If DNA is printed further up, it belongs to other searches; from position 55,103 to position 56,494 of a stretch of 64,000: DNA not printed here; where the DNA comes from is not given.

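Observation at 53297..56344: Split sulfo/phosphono-pyruvate-decarboxylase-like TPP enzyme with methyltransferase and radical-SAM-like partner, no PEP mutase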

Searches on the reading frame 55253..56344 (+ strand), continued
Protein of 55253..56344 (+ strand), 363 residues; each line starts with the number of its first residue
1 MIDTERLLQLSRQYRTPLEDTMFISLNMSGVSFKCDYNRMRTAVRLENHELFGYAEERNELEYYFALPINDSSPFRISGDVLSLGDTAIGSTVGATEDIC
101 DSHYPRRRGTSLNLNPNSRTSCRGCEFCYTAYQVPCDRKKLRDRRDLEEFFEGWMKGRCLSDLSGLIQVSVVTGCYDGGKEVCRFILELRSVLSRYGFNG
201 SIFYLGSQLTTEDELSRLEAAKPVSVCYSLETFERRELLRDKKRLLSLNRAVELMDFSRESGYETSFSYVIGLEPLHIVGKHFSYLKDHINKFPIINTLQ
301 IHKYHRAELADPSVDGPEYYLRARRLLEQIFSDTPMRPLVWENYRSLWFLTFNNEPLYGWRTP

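Call 72: search_protein_families(library=ncbifam, proteins=[L037:11114-13279:+, L035:10984-13239:+, L023:7059-9113:+, L037:14772-15419:+, L035:13232-13873:+, L028:1153-1812:+, L037:13272-13922:+, L037:8342-9133:+, L037:7062-8312:+, L037:6118-7065:+], max_evalue=0.00001)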
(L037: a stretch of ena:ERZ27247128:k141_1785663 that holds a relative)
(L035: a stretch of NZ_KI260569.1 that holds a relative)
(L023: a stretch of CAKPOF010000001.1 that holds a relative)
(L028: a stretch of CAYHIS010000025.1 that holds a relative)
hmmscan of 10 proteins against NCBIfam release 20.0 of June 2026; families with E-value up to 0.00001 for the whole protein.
L037:11114-13279:+ (721 aa): 6 families
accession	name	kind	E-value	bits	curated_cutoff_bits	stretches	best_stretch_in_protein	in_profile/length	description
NF003619.0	PRK05261.1-4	subfamily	4.6e-156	520.9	962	1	5-703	16-759/799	phosphoketolase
NF003616.0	PRK05261.1-1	subfamily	6.1e-154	514.2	777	1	9-701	8-745/788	phosphoketolase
NF003621.0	PRK05261.1-6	subfamily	2e-135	452.8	1295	1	6-703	13-757/801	phosphoketolase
NF003617.0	PRK05261.1-2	subfamily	1.9e-132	442.8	1143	1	5-698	17-755/797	phosphoketolase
NF003618.0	PRK05261.1-3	subfamily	4.5e-119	398.9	1199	1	8-716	11-764/789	phosphoketolase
NF003620.0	PRK05261.1-5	equivalog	1e-103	348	1518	1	5-705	19-772/825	phosphoketolase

L035:10984-13239:+ (751 aa): 8 families
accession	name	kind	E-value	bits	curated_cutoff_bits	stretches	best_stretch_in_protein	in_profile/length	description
NF003616.0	PRK05261.1-1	subfamily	1e-153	513.4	777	1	10-715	7-743/788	phosphoketolase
NF003619.0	PRK05261.1-4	subfamily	1.4e-149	499.5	962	1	10-728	19-768/799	phosphoketolase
NF003621.0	PRK05261.1-6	subfamily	2.1e-128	429.5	1295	1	9-716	14-753/801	phosphoketolase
NF003618.0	PRK05261.1-3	subfamily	5.7e-127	425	1199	1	11-727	12-758/789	phosphoketolase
NF003617.0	PRK05261.1-2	subfamily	2.2e-126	422.7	1143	1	11-715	21-756/797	phosphoketolase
NF003620.0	PRK05261.1-5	equivalog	1.8e-118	396.8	1518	1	11-720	23-770/825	phosphoketolase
NF004558.0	PRK05899.2-4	equivalog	7.5e-11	41.1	788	0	522-652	476-601/651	transketolase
TIGR00232.1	tktlase_bact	equivalog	7.1e-07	28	682.25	0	523-637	482-586/654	transketolase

L023:7059-9113:+ (684 aa): 6 families
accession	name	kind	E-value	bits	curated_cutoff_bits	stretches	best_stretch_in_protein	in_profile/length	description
NF003616.0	PRK05261.1-1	subfamily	4e-125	418.9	777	2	3-329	4-344/788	phosphoketolase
NF003619.0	PRK05261.1-4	subfamily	1.6e-114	383.6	962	1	2-596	15-652/799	phosphoketolase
NF003617.0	PRK05261.1-2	subfamily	6.1e-99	331.9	1143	1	2-596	16-653/797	phosphoketolase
NF003618.0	PRK05261.1-3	subfamily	1.4e-96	324.5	1199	1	6-596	11-644/789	phosphoketolase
NF003621.0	PRK05261.1-6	subfamily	2.2e-94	317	1295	1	3-595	12-648/801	phosphoketolase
NF003620.0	PRK05261.1-5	equivalog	1.8e-82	277.7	1518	2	4-322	20-355/825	phosphoketolase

L037:14772-15419:+ (215 aa): 18 families
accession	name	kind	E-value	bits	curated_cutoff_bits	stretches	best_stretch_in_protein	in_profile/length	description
TIGR02252.1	DREG-2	subfamily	2.5e-22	79.7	155.2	1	71-179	93-202/203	HAD hydrolase, REG-2-like, family IA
TIGR02253.1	CTE7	subfamily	1.9e-19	70.3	169.75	1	84-206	96-220/221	TIGR02253 family HAD-type hydrolase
TIGR02254.1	YjjG_YfnB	equivalog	1.2e-15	57.6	159.9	1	83-207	98-220/223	YjjG family noncanonical pyrimidine nucleotidase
TIGR01428.1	HAD_type_II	equivalog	4.6e-13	49.6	125.4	1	83-186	92-195/197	haloacid dehalogenase type II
NF052576.1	PymNtasePynAStpc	equivalog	1.9e-12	47.3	350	1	84-207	101-227/229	pyrimidine 5'-nucleotidase PynA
NF006976.0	PRK09449.1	equivalog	1.3e-11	44.4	183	1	89-207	102-222/225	pyrimidine 5'-nucleotidase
TIGR01509.1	HAD-SF-IA-v3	subfamily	5.4e-11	42.9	29.4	1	70-180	53-153/154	HAD-IA family hydrolase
NF053830.1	RUBPPhHalo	equivalog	1e-10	41.6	330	1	83-198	104-220/234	ribulose-1,5-bisphosphate 5-phosphatase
NF008018.0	PRK10748.1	equivalog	1.9e-10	40.3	225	1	85-185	116-211/238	5-amino-6-(5-phospho-D-ribitylamino)uracil phosphatase YigB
NF009694.0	PRK13222.1-1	equivalog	4.1e-10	39.4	415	1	79-188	108-217/252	phosphoglycolate phosphatase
NF009695.0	PRK13222.1-2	equivalog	8.1e-10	38.6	225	1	83-210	95-222/226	phosphoglycolate phosphatase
NF009697.0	PRK13222.1-4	equivalog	1.1e-09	38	327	1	83-211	95-223/232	phosphoglycolate phosphatase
TIGR01549.1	HAD-SF-IA-v1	subfamily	5.1e-09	36.7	23.3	1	97-175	75-149/149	HAD-IA family hydrolase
TIGR01449.2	PGP_bact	equivalog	7.4e-08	32.2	180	1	79-191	82-194/213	phosphoglycolate phosphatase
NF009698.0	PRK13223.1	equivalog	1.4e-07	31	466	1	90-207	109-226/272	phosphoglycolate phosphatase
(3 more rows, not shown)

L035:13232-13873:+ (213 aa): 8 families
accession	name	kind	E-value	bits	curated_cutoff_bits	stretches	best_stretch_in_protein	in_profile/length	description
TIGR02252.1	DREG-2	subfamily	4.9e-23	82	155.2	1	72-187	89-203/203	HAD hydrolase, REG-2-like, family IA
TIGR02253.1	CTE7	subfamily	6e-18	65.4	169.75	1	8-193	2-199/221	TIGR02253 family HAD-type hydrolase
TIGR02254.1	YjjG_YfnB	equivalog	2.3e-16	60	159.9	1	9-198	2-206/223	YjjG family noncanonical pyrimidine nucleotidase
NF006976.0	PRK09449.1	equivalog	1.5e-15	57.3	183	1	9-196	4-203/225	pyrimidine 5'-nucleotidase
TIGR01549.1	HAD-SF-IA-v1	subfamily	2.3e-08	34.6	23.3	1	97-182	67-149/149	HAD-IA family hydrolase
NF053830.1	RUBPPhHalo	equivalog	3.6e-07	30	330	1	89-191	103-206/234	ribulose-1,5-bisphosphate 5-phosphatase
TIGR01662.1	HAD-SF-IIIA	subfamily_domain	1.2e-06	28.6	44.6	0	89-183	25-133/141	HAD-IIIA family hydrolase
TIGR01428.1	HAD_type_II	equivalog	3.2e-06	27.3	125.4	0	9-192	2-194/197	haloacid dehalogenase type II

L028:1153-1812:+ (219 aa): 17 families
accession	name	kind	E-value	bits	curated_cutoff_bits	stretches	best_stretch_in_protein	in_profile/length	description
TIGR02253.1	CTE7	subfamily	4.3e-25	88.8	169.75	1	7-206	1-218/221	TIGR02253 family HAD-type hydrolase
TIGR02254.1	YjjG_YfnB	equivalog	5.4e-19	68.5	159.9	1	70-211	74-219/223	YjjG family noncanonical pyrimidine nucleotidase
TIGR02252.1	DREG-2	subfamily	1.2e-17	64.4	155.2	1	77-188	92-203/203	HAD hydrolase, REG-2-like, family IA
TIGR01428.1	HAD_type_II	equivalog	4.4e-14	53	125.4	1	10-194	3-195/197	haloacid dehalogenase type II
NF006976.0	PRK09449.1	equivalog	2.5e-13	50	183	1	90-214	94-224/225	pyrimidine 5'-nucleotidase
TIGR01549.1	HAD-SF-IA-v1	subfamily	9.8e-12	45.5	23.3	1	95-183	66-149/149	HAD-IA family hydrolase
NF009695.0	PRK13222.1-2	equivalog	5.1e-10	39.2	225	1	6-189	4-193/226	phosphoglycolate phosphatase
TIGR02247.1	HAD-1A3-hyp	subfamily_domain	1.1e-09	38.3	125.4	1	8-191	2-197/211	epoxide hydrolase N-terminal domain-like phosphatase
NF009697.0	PRK13222.1-4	equivalog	7.6e-09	35.2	327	1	75-188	80-192/232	phosphoglycolate phosphatase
TIGR01662.1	HAD-SF-IIIA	subfamily_domain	5.2e-08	33.1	44.6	1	83-189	17-138/141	HAD-IIIA family hydrolase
NF009804.0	PRK13288.1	equivalog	8.9e-08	31.8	218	1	7-183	2-175/215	pyrophosphatase PpaX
TIGR01509.1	HAD-SF-IA-v3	subfamily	1.6e-07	31.6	29.4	1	86-188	60-153/154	HAD-IA family hydrolase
NF053830.1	RUBPPhHalo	equivalog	3.3e-07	30.2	330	1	90-197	102-211/234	ribulose-1,5-bisphosphate 5-phosphatase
NF008018.0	PRK10748.1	equivalog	5.6e-07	29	225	1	88-189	110-207/238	5-amino-6-(5-phospho-D-ribitylamino)uracil phosphatase YigB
NF009694.0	PRK13222.1-1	equivalog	6.3e-07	29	415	1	91-187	111-208/252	phosphoglycolate phosphatase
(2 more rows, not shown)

L037:13272-13922:+ (216 aa): 2 families
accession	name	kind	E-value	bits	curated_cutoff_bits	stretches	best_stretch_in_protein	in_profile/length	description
TIGR00057.1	TIGR00057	equivalog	1.3e-28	99.6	123.2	1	5-211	4-199/202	L-threonylcarbamoyladenylate synthase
NF007919.1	PRK10634.1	equivalog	3.2e-07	30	175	1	16-193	2-171/176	L-threonylcarbamoyladenylate synthase type 1 TsaC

L037:8342-9133:+ (263 aa): 3 families
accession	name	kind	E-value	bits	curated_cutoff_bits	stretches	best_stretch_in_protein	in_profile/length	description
TIGR03964.1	mycofact_creat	equivalog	8.5e-33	113.8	172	1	21-243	11-211/228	mycofactocin biosynthesis peptidyl-dipeptidase MftE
TIGR04448.1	creatininase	equivalog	2.2e-21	76.6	235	1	10-124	1-115/246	creatininase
NF041098.2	diketo_inos_hlase_IolN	equivalog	9.6e-19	67.6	245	1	5-185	6-190/307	3-dehydro-scyllo-inosose hydrolase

L037:7062-8312:+ (416 aa): 0 families

L037:6118-7065:+ (315 aa): 5 families
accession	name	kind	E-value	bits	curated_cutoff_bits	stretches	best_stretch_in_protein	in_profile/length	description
TIGR02666.1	moaA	equivalog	5.1e-10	38.8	284.05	1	8-134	10-134/336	GTP 3',8-cyclase MoaA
NF038283.1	viperin_w_prok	equivalog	8.8e-10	38.2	180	1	11-130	5-121/281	viperin family antiviral radical SAM protein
TIGR04078.1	rSAM_yydG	equivalog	4.5e-09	36.2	300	1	15-313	8-297/309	YydG family radical SAM peptide epimerase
TIGR04317.1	W_rSAM_matur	equivalog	5.5e-09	35.6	380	1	11-195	7-188/349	tungsten cofactor oxidoreductase radical SAM maturase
TIGR02668.1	moaA_archaeal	equivalog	3.3e-06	26.3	325.25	1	7-131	9-124/303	GTP 3',8-cyclase MoaA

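Call 84: search_protein_representatives(alignment_id=A5)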
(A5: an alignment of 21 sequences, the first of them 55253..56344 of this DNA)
Query: 21 sequences, 363 profile positions. Proteins with E-value up to 0.001 (for the whole library): 327; up to 1e-10: 217; up to 1e-30: 95. The best 150 are listed.
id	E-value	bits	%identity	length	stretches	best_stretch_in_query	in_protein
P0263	1.0e-156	537.7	-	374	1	1-363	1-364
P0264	7.5e-136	469.1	-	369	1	2-363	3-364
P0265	3.2e-133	460.5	-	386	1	3-363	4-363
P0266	1.9e-126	438.2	-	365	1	4-363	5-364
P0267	8.0e-120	416.4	-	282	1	83-363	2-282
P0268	3.1e-116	404.6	-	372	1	3-363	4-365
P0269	2.3e-112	391.8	-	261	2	1-211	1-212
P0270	3.2e-108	378.2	-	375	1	2-363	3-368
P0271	5.0e-107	374.3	-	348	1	2-356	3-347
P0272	1.8e-106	372.4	-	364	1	7-363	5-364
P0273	5.1e-102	357.8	-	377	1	4-363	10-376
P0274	4.4e-100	351.4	-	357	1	1-362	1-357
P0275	1.6e-99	349.6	-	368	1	5-359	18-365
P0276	5.6e-96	337.9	-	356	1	2-362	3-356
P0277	2.0e-95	336.1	-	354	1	3-361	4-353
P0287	7.7e-83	294.7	-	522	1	4-362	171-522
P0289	7.5e-82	291.4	-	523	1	4-361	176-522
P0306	2.2e-70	253.7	-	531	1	4-356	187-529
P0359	1.5e-30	122.7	-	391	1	111-332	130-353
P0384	3.7e-23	98.4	-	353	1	110-333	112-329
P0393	8.3e-21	90.6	-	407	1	112-344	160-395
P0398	3.5e-20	88.6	-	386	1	26-338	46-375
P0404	1.1e-19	86.9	-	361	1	110-325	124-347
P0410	2.1e-18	82.7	-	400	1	110-327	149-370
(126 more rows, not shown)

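Call 86: search_protein_families(library=pfam, proteins=[P0287, P0289, P0306, L032:13285-13854:+, P0359, P0393, P0404, P0410, P0384, P0398], max_evalue=0.01)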
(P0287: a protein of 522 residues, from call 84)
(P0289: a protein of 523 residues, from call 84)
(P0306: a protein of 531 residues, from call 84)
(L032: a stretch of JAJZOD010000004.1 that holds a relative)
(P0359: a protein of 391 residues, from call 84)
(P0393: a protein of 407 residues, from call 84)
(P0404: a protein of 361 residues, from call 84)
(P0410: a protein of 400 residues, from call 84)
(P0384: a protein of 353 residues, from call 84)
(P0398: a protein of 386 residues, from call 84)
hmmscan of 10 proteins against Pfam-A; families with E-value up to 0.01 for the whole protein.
P0287 (522 aa): 4 families
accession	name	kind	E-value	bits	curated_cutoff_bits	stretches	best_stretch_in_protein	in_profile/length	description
PF04229.20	GrpB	-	5.6e-28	98.6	25.5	1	5-154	5-157/159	GrpB protein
PF04055.27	Radical_SAM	-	0.00061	20.4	29.5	1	281-443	10-164/166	Radical SAM superfamily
PF11031.13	Phage_holin_T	-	0.007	16.2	22.2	0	73-124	121-173/233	Bacteriophage T holin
PF09111.16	SLIDE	-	0.0083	16.6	24.8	0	153-193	3-43/116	SLIDE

P0289 (523 aa): 2 families
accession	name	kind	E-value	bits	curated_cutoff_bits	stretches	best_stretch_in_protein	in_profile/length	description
PF04229.20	GrpB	-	2.8e-42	145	25.5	1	11-170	2-158/159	GrpB protein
PF04055.27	Radical_SAM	-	0.0046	17.6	29.5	1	286-433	9-151/166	Radical SAM superfamily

P0306 (531 aa): 2 families
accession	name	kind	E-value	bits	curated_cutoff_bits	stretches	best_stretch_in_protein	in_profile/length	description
PF04229.20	GrpB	-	1.1e-42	146.3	25.5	1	12-173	2-159/159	GrpB protein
PF04055.27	Radical_SAM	-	4.1e-05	24.3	29.5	1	297-451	9-158/166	Radical SAM superfamily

L032:13285-13854:+ (189 aa): 1 family
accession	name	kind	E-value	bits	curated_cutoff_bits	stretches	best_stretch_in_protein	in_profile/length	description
PF04229.20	GrpB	-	5.6e-35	121.3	25.5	1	25-181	6-158/159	GrpB protein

P0359 (391 aa): 1 family
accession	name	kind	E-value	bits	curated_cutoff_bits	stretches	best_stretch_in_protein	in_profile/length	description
PF04055.27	Radical_SAM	-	0.00072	20.2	29.5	1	135-302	3-160/166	Radical SAM superfamily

P0393 (407 aa): 1 family
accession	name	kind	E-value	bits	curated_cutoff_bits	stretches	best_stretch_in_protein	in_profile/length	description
PF04055.27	Radical_SAM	-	1.5e-06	28.9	29.5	1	169-325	6-152/166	Radical SAM superfamily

P0404 (361 aa): 1 family
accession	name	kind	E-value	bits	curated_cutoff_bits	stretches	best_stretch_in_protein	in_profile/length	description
PF04055.27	Radical_SAM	-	5.9e-06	27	29.5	0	129-169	2-42/166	Radical SAM superfamily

P0410 (400 aa): 1 family
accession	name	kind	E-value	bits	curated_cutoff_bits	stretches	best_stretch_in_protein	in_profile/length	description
PF04055.27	Radical_SAM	-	0.0012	19.5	29.5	0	161-314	7-150/166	Radical SAM superfamily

P0384 (353 aa): 0 families

P0398 (386 aa): 2 families
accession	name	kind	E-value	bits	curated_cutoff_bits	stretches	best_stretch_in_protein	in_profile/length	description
PF04055.27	Radical_SAM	-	3.7e-08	34.2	29.5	1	155-318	7-161/166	Radical SAM superfamily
PF08886.16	GshA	-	0.0072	15.4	25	0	188-252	64-128/402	Glutamate-cysteine ligase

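Call 88: find_encoding_contigs(protein=P0289, flank=8000, max_places=2)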
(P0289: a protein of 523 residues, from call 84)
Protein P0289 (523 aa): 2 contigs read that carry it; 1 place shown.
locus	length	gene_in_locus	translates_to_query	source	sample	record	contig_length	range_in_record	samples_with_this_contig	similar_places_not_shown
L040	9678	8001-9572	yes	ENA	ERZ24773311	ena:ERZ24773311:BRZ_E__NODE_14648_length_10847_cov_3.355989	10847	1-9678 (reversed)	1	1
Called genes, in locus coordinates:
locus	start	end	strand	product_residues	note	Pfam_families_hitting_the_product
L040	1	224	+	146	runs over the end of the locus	-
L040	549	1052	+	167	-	PF13274:SocA_Panacea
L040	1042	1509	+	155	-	-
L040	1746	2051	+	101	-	-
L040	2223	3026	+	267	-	PF00702:Hydrolase (faint), PF08282:Hydrolase_3, PF05116:S6PP (weak)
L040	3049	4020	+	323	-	-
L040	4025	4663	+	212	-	PF01648:ACPS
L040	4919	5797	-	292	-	PF02698:DUF218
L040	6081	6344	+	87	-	-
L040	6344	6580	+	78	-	-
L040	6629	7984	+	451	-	-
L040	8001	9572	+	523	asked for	PF04229:GrpB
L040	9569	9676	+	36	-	?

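Call 89: find_encoding_contigs(protein=P0306, flank=8000, max_places=2)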
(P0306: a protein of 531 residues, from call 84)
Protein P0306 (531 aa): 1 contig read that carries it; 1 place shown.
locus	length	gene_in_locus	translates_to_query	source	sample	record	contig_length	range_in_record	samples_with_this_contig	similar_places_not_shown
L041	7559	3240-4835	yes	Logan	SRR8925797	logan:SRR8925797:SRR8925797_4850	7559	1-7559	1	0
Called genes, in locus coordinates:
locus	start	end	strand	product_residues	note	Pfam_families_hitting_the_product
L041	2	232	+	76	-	?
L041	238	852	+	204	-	-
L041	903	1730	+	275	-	PF00149:Metallophos, PF12850:Metallophos_2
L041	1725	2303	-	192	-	PF03167:UDG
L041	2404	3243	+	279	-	PF02811:PHP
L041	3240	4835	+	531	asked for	PF04229:GrpB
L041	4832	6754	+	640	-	PF09364:XFP_N, PF03894:XFP, PF09363:XFP_C (weak)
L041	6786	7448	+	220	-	PF01966:HD (faint)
